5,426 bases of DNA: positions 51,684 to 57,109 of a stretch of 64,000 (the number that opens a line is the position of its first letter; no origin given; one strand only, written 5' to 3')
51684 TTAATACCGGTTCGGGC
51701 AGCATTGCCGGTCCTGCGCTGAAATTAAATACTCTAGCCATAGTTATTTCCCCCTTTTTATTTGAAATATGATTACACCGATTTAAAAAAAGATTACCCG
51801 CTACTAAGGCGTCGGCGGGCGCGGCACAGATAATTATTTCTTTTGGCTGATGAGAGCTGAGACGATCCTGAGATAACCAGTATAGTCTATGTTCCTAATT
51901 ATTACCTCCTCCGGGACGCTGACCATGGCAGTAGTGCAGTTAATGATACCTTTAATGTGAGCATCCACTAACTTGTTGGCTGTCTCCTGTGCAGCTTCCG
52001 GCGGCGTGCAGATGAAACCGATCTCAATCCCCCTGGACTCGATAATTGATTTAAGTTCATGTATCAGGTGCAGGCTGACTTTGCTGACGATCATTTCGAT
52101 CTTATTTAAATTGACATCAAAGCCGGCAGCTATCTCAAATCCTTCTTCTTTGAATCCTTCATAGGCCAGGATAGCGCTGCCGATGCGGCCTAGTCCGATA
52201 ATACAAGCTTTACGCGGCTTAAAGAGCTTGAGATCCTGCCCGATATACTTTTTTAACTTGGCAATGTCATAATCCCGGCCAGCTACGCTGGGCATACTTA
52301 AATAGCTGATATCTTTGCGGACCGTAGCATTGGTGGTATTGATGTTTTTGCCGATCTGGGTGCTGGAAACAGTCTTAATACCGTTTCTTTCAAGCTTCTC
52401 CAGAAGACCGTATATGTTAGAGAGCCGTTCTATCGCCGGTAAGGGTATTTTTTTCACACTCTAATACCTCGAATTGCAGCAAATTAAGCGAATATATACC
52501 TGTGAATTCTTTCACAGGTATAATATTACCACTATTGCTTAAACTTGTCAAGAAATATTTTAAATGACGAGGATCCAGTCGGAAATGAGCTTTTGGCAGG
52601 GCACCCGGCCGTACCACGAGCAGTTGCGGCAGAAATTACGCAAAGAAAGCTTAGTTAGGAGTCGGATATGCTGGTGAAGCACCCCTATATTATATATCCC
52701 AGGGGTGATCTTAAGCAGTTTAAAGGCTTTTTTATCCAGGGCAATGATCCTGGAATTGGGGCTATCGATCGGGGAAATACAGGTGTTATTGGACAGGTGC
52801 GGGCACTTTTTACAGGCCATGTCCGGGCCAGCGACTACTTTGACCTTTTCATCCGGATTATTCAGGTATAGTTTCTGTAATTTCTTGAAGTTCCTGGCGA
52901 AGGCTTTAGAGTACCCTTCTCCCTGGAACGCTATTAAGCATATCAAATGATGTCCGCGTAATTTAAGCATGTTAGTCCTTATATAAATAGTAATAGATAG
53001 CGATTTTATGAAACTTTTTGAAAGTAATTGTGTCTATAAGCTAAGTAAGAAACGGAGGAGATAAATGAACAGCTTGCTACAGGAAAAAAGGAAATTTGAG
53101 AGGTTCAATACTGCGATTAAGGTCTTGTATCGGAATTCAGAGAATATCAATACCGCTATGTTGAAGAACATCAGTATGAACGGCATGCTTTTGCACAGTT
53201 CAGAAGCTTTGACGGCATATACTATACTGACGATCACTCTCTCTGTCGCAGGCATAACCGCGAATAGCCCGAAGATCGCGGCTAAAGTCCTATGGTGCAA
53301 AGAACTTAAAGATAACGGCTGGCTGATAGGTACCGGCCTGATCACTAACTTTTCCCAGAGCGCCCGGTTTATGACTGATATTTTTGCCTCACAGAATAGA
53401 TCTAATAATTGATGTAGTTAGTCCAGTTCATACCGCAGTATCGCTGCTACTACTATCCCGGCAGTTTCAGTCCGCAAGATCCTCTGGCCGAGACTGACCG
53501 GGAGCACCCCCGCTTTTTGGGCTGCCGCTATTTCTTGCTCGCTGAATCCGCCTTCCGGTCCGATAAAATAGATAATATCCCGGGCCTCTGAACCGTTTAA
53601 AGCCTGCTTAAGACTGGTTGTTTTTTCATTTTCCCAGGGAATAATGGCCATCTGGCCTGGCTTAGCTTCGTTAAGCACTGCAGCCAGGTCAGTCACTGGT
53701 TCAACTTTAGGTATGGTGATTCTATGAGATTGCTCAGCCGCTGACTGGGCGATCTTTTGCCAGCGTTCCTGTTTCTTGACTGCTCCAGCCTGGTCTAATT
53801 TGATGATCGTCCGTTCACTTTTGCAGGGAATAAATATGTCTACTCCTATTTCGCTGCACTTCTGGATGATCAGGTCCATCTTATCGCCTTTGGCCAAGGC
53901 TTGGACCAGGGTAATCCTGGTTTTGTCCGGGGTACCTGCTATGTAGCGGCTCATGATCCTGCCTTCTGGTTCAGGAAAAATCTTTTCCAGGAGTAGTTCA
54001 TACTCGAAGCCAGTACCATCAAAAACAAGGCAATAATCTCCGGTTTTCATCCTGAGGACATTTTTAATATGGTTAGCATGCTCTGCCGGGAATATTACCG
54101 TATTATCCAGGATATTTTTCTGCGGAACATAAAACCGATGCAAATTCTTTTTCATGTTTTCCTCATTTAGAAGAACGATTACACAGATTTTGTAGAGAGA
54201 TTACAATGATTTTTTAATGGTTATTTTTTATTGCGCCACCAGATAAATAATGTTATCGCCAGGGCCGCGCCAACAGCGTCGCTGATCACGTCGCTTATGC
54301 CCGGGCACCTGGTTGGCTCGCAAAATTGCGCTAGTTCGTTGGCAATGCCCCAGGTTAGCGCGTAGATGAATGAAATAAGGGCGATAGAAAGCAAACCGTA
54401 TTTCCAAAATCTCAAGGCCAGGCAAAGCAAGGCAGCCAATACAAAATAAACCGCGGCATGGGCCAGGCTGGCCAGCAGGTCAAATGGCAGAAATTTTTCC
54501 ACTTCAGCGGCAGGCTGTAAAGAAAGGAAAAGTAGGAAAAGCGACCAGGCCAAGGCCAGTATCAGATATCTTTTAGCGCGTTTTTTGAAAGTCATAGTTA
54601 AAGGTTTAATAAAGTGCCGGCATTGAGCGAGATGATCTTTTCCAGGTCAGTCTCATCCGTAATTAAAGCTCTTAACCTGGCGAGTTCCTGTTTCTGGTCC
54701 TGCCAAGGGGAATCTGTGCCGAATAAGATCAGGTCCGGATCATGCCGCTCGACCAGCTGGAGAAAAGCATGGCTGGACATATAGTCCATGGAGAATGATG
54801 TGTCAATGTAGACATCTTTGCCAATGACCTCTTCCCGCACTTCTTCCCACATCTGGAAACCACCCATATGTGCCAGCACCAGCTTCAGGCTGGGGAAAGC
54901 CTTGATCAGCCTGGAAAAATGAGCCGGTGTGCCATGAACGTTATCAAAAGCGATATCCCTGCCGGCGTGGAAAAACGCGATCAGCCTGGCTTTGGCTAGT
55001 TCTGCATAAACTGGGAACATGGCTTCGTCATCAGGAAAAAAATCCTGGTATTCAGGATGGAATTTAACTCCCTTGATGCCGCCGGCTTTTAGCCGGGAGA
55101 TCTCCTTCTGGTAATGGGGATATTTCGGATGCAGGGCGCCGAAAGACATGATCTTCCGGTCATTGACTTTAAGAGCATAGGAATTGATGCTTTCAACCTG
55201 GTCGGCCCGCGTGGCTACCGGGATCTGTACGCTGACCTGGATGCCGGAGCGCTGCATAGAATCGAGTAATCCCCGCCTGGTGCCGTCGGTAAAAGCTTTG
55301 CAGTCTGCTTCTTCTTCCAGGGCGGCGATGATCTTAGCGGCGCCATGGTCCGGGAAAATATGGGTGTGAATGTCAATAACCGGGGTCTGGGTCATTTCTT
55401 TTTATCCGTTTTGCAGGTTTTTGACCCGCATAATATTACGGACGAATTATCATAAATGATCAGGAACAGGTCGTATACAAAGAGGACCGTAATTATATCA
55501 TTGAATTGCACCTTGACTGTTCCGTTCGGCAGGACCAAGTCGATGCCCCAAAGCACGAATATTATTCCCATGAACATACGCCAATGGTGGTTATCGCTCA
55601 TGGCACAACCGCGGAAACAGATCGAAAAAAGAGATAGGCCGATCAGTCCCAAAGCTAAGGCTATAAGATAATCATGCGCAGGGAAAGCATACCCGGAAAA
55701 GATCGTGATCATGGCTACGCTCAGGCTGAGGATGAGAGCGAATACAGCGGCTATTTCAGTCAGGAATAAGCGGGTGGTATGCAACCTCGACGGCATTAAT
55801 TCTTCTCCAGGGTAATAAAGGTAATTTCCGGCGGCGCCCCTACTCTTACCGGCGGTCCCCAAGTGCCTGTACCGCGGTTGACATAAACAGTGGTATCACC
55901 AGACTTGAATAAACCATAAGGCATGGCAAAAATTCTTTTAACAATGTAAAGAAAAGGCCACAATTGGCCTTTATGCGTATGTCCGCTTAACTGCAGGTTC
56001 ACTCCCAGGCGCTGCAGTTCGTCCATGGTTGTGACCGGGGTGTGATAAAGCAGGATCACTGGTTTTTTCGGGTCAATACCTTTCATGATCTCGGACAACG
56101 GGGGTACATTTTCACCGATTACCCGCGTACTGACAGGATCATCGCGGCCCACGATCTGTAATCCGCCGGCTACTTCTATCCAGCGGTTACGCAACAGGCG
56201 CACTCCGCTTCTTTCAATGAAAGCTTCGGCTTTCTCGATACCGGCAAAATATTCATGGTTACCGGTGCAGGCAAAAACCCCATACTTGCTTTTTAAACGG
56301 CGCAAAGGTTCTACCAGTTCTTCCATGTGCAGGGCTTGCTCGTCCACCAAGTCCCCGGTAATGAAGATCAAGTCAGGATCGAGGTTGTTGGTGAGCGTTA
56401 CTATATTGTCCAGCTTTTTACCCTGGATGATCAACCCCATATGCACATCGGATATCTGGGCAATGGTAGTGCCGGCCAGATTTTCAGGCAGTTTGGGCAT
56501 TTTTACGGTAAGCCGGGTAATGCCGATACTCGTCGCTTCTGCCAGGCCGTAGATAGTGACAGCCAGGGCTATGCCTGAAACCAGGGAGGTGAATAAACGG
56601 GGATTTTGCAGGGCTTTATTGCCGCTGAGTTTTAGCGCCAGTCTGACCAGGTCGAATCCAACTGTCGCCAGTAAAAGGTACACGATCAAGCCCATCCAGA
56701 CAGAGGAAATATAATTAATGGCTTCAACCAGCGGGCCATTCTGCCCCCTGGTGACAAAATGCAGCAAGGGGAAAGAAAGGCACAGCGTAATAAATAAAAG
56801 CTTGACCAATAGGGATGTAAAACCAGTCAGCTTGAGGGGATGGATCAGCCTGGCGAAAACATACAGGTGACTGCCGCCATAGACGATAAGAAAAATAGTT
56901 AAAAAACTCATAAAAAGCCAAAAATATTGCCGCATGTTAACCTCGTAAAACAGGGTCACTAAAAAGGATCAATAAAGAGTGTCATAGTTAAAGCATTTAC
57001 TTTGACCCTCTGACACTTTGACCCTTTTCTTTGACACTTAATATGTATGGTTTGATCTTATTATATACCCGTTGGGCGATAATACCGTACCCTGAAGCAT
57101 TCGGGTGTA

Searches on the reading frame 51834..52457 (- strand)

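Call 30: search_protein_families(library=pfam, proteins=[window:51834-52457:-], max_evalue=0.001)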
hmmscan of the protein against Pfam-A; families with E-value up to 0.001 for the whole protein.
window:51834-52457:- (207 aa): 4 families
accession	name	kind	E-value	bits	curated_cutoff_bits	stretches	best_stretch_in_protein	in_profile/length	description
PF06971.19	Put_DNA-bind_N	-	1.3e-14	54.4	27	1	3-51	1-49/49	Putative DNA-binding protein N-terminus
PF02629.25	CoA_binding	-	1.6e-14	54.9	22.3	1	80-175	2-95/97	CoA binding domain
PF01408.29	GFO_IDH_MocA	-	6.3e-06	27.3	24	1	84-168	3-87/120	Oxidoreductase family, NAD-binding Rossmann fold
PF03807.23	F420_oxidored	-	0.00072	20.5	21.6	0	85-174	3-91/94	NADP oxidoreductase coenzyme F420-dependent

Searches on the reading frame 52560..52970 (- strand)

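Call 30: search_protein_families(library=pfam, proteins=[window:52560-52970:-], max_evalue=0.001)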
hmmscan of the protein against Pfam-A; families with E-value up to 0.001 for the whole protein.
window:52560-52970:- (136 aa): 1 family
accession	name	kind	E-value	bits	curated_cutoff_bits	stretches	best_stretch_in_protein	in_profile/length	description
PF06935.16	DUF1284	-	6.4e-18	65.4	25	1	19-120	1-99/102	Protein of unknown function (DUF1284)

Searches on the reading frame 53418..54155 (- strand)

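Call 30: search_protein_families(library=pfam, proteins=[window:53418-54155:-], max_evalue=0.001)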
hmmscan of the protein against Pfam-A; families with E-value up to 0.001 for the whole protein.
window:53418-54155:- (245 aa): 2 families
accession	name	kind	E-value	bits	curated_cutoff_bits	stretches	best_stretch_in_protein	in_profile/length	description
PF04452.19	Methyltrans_RNA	-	7.9e-53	178.9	23.9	1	77-240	3-164/165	RNA methyltransferase domain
PF20260.4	PUA_4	-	2.6e-08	34.3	23.9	1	25-58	4-37/48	RNA methyltransferase PUA domain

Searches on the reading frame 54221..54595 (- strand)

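Call 30: search_protein_families(library=pfam, proteins=[window:54221-54595:-], max_evalue=0.001)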
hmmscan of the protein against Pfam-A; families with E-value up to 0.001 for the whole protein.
window:54221-54595:- (124 aa): 1 family
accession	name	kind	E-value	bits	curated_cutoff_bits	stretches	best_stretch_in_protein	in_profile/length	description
PF04892.17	VanZ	-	9.7e-07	29.9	30.1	1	12-120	3-125/126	VanZ like family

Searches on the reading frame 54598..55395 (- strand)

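Call 30: search_protein_families(library=pfam, proteins=[window:54598-55395:-], max_evalue=0.001)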
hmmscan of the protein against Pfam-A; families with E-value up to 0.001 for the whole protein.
window:54598-55395:- (265 aa): 1 family
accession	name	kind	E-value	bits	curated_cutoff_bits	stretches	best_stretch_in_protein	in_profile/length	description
PF04909.20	Amidohydro_2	-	9e-26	91.7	26.4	1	7-265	1-289/289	Amidohydrolase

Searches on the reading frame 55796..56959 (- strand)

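Call 30: search_protein_families(library=pfam, proteins=[window:55796-56959:-], max_evalue=0.001)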
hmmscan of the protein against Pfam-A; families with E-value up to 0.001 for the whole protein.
window:55796-56959:- (387 aa): 2 families
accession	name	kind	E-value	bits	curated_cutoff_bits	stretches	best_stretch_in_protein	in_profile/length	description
PF00149.33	Metallophos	-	4.7e-16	60.2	21.5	1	165-330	2-190/191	Calcineurin-like phosphoesterase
PF12850.12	Metallophos_2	-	1.8e-05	25.2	27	1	166-331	3-119/154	Calcineurin-like phosphoesterase superfamily domain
